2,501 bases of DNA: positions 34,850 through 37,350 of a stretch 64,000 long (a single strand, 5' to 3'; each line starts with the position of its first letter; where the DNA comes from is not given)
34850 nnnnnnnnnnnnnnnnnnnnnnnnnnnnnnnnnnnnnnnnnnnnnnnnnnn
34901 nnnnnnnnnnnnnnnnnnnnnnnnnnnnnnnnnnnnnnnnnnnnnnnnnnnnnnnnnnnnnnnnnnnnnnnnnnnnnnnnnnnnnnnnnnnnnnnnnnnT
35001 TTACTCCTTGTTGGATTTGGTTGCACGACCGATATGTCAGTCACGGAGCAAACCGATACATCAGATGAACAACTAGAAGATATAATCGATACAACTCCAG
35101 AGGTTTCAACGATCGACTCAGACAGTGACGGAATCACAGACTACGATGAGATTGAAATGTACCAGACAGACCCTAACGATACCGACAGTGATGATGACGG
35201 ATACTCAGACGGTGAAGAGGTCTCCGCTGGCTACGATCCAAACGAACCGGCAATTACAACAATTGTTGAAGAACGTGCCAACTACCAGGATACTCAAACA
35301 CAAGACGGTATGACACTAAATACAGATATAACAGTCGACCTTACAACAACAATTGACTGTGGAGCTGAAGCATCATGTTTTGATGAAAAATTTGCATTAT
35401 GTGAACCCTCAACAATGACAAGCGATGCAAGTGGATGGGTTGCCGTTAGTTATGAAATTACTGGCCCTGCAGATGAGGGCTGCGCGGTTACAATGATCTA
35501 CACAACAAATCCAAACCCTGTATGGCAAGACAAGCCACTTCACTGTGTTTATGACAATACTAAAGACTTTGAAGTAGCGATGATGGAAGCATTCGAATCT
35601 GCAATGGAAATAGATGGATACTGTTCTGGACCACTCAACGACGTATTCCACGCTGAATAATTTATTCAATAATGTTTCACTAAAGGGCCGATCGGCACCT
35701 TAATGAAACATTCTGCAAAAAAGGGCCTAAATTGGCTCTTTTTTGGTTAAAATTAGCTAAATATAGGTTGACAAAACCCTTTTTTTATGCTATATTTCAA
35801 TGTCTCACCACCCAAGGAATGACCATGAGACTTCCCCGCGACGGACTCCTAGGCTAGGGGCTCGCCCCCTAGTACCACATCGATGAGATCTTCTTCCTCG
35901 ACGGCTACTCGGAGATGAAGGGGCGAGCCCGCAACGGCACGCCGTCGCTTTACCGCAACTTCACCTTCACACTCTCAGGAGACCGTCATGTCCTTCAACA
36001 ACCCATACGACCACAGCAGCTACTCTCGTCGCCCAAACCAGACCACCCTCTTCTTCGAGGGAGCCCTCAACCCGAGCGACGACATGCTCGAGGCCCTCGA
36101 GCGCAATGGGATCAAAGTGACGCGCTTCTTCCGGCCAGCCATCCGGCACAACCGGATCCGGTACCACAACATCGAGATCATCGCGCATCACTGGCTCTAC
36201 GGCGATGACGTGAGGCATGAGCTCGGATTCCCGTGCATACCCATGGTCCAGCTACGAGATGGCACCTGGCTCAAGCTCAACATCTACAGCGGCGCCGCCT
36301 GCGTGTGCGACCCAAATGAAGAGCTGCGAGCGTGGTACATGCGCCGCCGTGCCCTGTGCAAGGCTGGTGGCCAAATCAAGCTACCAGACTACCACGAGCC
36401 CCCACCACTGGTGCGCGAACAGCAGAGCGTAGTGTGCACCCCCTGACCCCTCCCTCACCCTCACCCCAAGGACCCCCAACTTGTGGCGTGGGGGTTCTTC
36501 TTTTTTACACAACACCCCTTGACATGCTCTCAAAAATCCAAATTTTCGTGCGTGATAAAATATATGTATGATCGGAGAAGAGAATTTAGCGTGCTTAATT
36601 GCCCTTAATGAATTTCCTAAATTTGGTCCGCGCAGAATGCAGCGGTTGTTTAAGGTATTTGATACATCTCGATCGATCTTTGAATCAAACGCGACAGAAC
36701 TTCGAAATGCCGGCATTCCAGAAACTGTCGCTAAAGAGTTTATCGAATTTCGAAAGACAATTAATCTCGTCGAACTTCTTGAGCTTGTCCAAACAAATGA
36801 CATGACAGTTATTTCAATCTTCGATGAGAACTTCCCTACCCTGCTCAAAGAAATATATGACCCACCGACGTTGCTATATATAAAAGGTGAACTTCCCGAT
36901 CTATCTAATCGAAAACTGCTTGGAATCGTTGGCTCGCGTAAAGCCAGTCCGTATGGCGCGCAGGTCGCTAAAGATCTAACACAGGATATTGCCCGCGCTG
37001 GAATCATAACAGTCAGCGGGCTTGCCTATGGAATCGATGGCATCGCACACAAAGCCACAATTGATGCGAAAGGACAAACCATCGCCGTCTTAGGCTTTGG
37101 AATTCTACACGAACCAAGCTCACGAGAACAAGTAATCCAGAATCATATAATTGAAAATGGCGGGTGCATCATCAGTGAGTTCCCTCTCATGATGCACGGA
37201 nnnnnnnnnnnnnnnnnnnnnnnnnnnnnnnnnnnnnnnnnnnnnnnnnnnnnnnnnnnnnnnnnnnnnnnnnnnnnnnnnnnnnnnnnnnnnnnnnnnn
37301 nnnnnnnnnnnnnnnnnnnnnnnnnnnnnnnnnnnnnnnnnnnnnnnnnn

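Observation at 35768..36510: Self-contained GC-rich gene cassette: consensus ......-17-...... promoter, ~180 nt structured leader, 152 aa ORF of unknown function, strong terminator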

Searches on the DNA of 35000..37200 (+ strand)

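Call 4: search_rna_families(source=window, start=35000, end=37200, threshold=evalue, max_evalue=10, show_alignments=3)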
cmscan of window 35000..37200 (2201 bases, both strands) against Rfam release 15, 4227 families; matches with E-value up to 10: 8.
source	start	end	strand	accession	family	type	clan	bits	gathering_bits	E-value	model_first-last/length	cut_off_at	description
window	35717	35830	-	RF00082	SraG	Gene; sRNA;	-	19.2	50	2.7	1-177/177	no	SraG RNA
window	35630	35769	-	RF02773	TrxA_thermometer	Cis-reg; thermoregulator;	-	19.2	58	6.4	1-88/88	no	TrxA 5' UTR thermometer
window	35696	35786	+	RF01770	rimP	Cis-reg; leader;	-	18.3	47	8.8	1-102/102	no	Gammaprotebacteria rimP leader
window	37170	37190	-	RF01306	sR52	Gene; snRNA; snoRNA; CD-box;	-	17.2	50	1.5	39-60/60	no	Small nucleolar RNA sR52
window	35187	35247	+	RF01146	sR15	Gene; snRNA; snoRNA; CD-box;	-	16.4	40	9.5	1-65/65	no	Small nucleolar RNA sR15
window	35675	35786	+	RF01446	S_pombe_snR95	Gene; snRNA; snoRNA; HACA-box;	-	16.2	60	4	1-222/222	no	small nucleolar RNA snR95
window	36126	36162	-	RF03058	sul1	Cis-reg; riboswitch;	-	15.7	36.2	9.5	1-56/56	no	sul1 RNA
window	35187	35238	+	RF01152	sR1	Gene; snRNA; snoRNA; CD-box;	-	11.3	45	9.5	1-57/57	no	Small nucleolar RNA sR1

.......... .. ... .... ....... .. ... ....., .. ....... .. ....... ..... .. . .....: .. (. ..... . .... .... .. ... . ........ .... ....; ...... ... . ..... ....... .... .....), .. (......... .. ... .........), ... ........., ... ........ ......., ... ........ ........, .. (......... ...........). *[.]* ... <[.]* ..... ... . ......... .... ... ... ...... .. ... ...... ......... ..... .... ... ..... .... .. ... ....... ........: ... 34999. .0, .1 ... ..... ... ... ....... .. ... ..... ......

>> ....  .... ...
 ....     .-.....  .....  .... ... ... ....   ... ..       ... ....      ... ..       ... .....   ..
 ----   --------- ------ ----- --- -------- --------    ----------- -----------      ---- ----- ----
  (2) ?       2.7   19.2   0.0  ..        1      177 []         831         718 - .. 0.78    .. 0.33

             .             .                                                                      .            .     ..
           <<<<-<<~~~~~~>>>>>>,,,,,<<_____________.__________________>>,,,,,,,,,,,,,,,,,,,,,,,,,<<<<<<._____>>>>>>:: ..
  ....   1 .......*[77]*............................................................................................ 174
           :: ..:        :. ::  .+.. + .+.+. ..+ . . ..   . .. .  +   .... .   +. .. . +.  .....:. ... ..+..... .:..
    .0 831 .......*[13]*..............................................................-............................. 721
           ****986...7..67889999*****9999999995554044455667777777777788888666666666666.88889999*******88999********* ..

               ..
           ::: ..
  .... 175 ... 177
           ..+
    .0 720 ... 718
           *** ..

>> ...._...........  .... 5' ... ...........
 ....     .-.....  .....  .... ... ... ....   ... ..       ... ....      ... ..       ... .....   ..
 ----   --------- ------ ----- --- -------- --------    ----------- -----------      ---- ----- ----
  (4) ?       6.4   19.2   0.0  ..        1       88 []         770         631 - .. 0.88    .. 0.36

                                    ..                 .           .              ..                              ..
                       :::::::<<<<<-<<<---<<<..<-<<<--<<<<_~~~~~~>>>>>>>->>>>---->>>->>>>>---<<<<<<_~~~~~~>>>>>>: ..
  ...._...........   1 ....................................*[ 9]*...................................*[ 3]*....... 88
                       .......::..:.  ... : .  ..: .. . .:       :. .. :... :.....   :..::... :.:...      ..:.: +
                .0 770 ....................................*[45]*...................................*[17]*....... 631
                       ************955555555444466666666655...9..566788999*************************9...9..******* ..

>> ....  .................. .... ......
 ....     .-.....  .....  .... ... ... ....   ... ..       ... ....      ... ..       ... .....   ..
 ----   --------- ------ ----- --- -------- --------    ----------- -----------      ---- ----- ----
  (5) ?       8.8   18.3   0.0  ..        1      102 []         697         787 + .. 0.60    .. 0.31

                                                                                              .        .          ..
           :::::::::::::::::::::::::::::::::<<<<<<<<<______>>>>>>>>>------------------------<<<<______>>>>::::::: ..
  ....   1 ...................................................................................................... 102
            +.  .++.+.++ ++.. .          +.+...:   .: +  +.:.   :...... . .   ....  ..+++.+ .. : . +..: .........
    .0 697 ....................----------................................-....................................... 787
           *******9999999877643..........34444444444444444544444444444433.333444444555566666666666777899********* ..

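Call 67: search_dna_similar(query=window:35760-36520:+, collection=phages, mode=distant)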
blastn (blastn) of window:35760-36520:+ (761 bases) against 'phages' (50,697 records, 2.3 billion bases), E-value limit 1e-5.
No match.
